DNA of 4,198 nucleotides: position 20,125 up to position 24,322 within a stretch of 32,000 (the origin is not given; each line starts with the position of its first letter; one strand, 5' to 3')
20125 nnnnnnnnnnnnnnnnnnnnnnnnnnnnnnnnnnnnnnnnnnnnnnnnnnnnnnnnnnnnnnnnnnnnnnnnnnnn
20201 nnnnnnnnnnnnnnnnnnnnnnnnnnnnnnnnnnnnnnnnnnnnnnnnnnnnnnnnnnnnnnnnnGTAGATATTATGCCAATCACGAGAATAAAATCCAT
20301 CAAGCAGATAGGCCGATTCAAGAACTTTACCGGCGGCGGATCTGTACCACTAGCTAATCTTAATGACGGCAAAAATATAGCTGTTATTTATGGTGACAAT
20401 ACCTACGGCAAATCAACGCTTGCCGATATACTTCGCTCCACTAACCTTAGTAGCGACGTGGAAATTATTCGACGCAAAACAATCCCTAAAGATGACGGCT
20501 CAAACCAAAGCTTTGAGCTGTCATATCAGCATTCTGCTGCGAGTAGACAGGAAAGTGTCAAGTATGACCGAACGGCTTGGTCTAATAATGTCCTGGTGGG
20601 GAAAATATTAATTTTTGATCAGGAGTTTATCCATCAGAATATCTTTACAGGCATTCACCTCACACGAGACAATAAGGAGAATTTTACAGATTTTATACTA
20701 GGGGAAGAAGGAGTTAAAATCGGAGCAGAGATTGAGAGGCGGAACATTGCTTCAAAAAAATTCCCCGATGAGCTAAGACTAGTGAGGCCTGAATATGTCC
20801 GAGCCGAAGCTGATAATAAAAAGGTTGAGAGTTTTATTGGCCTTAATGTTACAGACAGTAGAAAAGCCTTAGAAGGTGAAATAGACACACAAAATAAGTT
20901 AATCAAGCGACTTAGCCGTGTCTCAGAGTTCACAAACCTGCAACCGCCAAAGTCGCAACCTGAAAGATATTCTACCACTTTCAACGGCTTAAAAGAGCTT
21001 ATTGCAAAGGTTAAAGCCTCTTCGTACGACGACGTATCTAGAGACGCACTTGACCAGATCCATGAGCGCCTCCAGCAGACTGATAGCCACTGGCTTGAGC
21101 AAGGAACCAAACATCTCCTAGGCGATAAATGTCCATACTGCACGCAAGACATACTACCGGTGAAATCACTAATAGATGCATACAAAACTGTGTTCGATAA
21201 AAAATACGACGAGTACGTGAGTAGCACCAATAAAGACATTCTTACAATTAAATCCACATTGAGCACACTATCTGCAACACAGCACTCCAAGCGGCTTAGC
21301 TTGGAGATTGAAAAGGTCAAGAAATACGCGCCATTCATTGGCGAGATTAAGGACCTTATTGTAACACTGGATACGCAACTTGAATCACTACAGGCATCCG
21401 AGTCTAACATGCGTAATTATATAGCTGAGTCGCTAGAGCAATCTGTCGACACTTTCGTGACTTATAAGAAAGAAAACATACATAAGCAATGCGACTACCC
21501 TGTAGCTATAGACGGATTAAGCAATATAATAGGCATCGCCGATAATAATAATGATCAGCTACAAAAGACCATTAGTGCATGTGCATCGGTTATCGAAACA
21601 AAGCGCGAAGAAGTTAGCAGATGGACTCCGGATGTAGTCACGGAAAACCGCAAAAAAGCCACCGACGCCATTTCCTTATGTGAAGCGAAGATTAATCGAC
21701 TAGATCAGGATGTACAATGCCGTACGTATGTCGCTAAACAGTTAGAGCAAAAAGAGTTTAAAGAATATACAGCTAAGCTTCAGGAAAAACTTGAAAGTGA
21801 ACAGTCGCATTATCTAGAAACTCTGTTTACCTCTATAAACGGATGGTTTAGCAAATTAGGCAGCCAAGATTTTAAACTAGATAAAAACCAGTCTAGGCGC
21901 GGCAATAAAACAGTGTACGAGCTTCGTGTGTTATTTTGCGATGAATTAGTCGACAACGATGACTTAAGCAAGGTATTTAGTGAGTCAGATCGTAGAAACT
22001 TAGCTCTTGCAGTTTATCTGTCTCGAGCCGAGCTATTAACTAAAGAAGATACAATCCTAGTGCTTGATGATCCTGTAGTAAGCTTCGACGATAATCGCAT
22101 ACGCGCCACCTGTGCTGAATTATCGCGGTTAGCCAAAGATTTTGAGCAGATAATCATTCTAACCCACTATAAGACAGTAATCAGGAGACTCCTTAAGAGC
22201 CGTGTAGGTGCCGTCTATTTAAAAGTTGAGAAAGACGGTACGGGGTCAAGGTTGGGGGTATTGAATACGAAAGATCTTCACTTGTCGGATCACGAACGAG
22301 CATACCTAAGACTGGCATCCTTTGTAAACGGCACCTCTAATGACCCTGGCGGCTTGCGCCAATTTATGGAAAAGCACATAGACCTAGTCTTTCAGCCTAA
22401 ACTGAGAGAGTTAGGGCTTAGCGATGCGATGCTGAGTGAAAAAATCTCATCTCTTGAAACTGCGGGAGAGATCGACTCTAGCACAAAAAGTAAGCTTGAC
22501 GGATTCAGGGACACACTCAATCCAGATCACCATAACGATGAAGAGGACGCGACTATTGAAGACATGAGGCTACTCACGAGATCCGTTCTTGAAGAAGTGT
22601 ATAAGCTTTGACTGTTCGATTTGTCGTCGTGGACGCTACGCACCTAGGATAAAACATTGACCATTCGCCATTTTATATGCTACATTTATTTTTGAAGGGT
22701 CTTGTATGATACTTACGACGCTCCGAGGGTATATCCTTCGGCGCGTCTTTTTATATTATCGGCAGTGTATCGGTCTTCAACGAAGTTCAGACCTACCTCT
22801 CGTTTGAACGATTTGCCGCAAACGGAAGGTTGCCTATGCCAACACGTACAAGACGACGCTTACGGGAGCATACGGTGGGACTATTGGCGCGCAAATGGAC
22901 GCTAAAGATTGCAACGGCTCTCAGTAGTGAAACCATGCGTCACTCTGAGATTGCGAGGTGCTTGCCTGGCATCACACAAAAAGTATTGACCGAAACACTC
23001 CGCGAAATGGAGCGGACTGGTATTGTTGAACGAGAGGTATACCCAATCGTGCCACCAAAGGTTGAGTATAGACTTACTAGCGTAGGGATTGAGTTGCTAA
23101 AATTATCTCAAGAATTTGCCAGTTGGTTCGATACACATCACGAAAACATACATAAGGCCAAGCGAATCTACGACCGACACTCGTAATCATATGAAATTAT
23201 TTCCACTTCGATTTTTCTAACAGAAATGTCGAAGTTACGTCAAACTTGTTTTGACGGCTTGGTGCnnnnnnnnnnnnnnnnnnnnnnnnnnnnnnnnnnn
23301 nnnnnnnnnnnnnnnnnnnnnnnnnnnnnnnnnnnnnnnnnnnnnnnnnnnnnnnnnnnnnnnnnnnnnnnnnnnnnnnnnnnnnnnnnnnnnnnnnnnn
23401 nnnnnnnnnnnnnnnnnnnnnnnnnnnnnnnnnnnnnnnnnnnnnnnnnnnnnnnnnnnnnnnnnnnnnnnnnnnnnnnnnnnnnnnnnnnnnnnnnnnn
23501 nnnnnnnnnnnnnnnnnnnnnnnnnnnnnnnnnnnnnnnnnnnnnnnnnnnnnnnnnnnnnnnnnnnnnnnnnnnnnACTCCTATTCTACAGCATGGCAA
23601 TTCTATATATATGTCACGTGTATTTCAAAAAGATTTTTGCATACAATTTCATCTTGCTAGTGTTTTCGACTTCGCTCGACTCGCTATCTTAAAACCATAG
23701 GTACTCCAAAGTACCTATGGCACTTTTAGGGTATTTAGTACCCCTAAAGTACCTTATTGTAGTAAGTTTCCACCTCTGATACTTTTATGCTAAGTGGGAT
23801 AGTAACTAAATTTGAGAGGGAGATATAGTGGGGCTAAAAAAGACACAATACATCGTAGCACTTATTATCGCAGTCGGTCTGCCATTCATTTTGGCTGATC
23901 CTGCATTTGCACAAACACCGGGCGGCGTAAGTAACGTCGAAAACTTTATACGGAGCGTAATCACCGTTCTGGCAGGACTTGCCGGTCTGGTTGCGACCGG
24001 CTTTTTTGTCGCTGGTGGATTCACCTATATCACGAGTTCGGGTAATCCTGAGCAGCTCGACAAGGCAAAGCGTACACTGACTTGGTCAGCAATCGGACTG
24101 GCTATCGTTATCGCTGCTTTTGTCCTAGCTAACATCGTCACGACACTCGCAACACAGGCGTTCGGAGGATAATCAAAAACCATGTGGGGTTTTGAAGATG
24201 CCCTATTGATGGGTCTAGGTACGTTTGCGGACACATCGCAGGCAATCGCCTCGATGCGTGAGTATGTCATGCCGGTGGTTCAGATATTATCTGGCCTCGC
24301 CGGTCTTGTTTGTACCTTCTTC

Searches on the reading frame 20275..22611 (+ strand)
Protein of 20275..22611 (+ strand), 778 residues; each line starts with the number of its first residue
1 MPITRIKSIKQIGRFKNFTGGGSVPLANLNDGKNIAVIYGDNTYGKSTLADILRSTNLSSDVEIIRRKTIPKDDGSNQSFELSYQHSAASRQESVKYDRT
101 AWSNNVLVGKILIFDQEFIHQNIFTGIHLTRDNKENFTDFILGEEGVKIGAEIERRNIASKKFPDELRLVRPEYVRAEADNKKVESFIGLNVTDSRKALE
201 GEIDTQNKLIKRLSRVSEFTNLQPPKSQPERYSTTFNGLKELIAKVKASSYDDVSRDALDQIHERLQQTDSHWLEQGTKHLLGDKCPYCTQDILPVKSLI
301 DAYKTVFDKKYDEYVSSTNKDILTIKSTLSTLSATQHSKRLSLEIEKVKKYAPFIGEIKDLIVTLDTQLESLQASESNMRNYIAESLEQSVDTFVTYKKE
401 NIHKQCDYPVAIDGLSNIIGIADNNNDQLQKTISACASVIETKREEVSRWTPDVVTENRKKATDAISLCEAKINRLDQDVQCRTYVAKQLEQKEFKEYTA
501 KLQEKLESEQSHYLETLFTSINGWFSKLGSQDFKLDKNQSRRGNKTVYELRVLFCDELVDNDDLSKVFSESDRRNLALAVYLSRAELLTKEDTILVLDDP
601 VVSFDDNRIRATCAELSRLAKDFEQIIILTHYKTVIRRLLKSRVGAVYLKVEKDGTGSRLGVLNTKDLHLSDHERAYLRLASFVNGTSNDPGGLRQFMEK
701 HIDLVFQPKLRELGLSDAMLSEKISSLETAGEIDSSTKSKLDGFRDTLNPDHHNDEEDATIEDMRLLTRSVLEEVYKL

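Call 9: search_protein_families(library=pfam, proteins=[window:20275-22611:+], max_evalue=0.01)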
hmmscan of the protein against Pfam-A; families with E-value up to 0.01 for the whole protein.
window:20275-22611:+ (778 aa): 1 family
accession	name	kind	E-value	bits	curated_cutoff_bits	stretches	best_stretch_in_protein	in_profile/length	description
PF13166.12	AAA_13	-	2.1e-26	93.3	36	1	27-637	10-575/713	AAA domain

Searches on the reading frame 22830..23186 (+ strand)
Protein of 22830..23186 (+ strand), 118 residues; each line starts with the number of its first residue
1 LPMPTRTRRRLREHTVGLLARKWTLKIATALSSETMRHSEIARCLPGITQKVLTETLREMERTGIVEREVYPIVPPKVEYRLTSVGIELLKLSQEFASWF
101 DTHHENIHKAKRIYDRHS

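Call 10: search_protein_families(library=pfam, proteins=[window:22830-23186:+], max_evalue=0.01)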
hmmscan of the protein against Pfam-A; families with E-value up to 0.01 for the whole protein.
window:22830-23186:+ (118 aa): 2 families
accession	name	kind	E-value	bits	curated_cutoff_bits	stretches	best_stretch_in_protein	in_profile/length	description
PF01638.23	HxlR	-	2.3e-25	88.7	20.8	1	19-106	2-89/91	HxlR-like helix-turn-helix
PF12840.13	HTH_20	-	0.0011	19.3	27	1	29-68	11-50/51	Helix-turn-helix domain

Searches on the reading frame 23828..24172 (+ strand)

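Call 10: search_protein_families(library=pfam, proteins=[window:23828-24172:+], max_evalue=0.01)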
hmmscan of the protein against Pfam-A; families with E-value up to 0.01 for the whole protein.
window:23828-24172:+ (114 aa): 2 families
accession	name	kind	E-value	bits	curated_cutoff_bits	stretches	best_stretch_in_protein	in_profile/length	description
PF18895.5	T4SS_pilin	-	8e-13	48.7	26.6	1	34-104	2-71/71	Type IV secretion system pilin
PF04956.18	TrbC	-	1.1e-10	42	27.9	1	5-101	7-95/98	TrbC/VIRB2 pilin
